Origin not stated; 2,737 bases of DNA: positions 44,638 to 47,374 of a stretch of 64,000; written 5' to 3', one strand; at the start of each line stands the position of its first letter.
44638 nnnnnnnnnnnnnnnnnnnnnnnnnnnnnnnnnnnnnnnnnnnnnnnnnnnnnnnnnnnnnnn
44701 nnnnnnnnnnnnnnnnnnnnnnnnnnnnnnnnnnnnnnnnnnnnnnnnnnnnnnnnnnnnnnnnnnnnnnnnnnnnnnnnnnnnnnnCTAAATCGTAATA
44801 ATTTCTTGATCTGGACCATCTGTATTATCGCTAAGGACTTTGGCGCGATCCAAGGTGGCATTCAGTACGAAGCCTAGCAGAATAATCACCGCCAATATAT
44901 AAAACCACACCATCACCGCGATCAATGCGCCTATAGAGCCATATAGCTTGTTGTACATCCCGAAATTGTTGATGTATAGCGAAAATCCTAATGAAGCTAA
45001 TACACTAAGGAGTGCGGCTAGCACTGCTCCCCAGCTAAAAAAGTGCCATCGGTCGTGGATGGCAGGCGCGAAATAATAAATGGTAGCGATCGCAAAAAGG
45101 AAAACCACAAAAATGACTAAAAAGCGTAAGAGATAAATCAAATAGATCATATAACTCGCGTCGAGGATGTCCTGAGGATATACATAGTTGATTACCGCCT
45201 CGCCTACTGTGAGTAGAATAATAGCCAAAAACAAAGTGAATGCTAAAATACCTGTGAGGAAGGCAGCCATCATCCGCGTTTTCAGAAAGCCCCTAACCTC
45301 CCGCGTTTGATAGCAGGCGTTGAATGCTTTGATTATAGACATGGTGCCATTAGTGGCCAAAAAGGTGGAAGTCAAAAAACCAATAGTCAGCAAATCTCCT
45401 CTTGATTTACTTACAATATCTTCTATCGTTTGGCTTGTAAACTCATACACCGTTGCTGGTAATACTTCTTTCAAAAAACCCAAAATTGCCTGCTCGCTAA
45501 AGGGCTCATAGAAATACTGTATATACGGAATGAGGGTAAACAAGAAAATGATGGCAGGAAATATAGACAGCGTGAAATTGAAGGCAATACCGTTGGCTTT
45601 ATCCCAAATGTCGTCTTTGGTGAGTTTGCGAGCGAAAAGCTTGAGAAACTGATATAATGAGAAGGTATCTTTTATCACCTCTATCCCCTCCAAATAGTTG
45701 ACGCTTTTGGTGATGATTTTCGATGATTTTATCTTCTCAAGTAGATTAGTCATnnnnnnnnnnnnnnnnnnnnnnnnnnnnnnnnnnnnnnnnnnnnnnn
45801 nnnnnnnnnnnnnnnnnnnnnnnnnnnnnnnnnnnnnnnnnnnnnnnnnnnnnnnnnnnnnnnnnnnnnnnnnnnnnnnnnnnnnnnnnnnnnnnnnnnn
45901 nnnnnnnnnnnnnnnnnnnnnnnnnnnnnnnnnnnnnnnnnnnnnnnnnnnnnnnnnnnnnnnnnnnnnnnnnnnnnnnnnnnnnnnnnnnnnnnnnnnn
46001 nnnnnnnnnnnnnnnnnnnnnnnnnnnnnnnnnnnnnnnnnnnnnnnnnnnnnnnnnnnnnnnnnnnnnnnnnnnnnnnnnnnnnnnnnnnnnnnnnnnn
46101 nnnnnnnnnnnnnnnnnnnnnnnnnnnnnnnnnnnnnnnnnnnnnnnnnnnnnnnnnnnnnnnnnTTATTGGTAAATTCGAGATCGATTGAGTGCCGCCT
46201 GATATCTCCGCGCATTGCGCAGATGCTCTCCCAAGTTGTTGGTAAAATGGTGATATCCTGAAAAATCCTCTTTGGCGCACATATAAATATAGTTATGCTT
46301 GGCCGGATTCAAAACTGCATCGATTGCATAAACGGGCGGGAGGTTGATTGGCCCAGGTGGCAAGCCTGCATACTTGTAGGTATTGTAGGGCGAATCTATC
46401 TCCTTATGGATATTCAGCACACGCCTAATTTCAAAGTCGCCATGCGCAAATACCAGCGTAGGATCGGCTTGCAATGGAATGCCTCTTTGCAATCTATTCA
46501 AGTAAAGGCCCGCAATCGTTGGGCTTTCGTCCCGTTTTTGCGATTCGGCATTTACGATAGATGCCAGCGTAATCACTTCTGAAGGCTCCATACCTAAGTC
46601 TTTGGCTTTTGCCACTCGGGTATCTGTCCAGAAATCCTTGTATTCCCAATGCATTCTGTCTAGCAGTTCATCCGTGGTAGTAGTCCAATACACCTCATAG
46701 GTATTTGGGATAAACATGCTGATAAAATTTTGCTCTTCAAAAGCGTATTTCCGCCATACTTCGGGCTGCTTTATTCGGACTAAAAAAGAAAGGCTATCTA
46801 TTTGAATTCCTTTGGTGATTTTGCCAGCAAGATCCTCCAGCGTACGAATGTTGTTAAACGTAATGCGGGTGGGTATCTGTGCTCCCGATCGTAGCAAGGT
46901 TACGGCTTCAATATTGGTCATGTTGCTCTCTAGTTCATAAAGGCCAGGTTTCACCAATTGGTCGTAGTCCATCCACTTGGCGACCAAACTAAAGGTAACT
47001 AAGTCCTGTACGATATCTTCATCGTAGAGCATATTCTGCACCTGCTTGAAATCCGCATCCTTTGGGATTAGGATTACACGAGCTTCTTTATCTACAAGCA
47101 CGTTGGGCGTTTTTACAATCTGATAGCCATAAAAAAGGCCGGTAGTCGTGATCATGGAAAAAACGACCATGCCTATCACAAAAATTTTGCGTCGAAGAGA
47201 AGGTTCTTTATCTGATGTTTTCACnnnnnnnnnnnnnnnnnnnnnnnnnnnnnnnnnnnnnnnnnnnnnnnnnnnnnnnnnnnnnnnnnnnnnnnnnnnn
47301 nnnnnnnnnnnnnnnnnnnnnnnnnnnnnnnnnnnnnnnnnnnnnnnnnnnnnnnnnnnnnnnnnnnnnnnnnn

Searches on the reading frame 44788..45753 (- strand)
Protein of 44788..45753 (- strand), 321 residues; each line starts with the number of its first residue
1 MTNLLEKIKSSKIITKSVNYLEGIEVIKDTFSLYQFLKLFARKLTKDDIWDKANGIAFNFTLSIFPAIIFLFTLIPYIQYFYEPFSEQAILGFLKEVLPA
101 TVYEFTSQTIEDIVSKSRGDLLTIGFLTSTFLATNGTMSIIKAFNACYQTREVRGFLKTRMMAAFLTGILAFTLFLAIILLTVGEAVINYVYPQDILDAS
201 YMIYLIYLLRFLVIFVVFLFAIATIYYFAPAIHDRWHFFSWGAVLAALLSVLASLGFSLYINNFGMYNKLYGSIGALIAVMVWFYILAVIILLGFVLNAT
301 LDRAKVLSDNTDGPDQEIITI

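Call 66: search_protein_families(library=pfam, proteins=[window:44788-45753:-], max_evalue=0.001)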
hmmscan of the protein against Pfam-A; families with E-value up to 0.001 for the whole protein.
window:44788-45753:- (321 aa): 1 family
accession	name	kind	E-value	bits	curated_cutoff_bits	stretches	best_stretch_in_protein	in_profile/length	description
PF03631.20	Virul_fac_BrkB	-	7.5e-61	206.5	33.7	1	46-304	2-258/259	Virulence factor BrkB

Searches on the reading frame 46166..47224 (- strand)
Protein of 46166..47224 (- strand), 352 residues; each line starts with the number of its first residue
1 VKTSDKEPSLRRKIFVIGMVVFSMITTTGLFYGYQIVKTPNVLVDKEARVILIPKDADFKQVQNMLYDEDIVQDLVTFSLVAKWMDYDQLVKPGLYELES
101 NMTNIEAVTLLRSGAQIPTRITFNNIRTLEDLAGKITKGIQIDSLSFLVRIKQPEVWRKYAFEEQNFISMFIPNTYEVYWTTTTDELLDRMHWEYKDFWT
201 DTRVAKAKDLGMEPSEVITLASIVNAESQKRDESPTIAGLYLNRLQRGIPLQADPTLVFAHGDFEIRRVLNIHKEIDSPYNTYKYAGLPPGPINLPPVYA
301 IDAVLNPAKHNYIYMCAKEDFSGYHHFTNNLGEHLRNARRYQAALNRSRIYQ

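Call 66: search_protein_families(library=pfam, proteins=[window:46166-47224:-], max_evalue=0.001)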
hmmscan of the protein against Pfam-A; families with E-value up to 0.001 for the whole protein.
window:46166-47224:- (352 aa): 1 family
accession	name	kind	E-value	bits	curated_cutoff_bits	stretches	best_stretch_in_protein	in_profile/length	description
PF02618.21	YceG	-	1.9e-77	260.9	32.4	1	52-340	2-275/275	YceG-like family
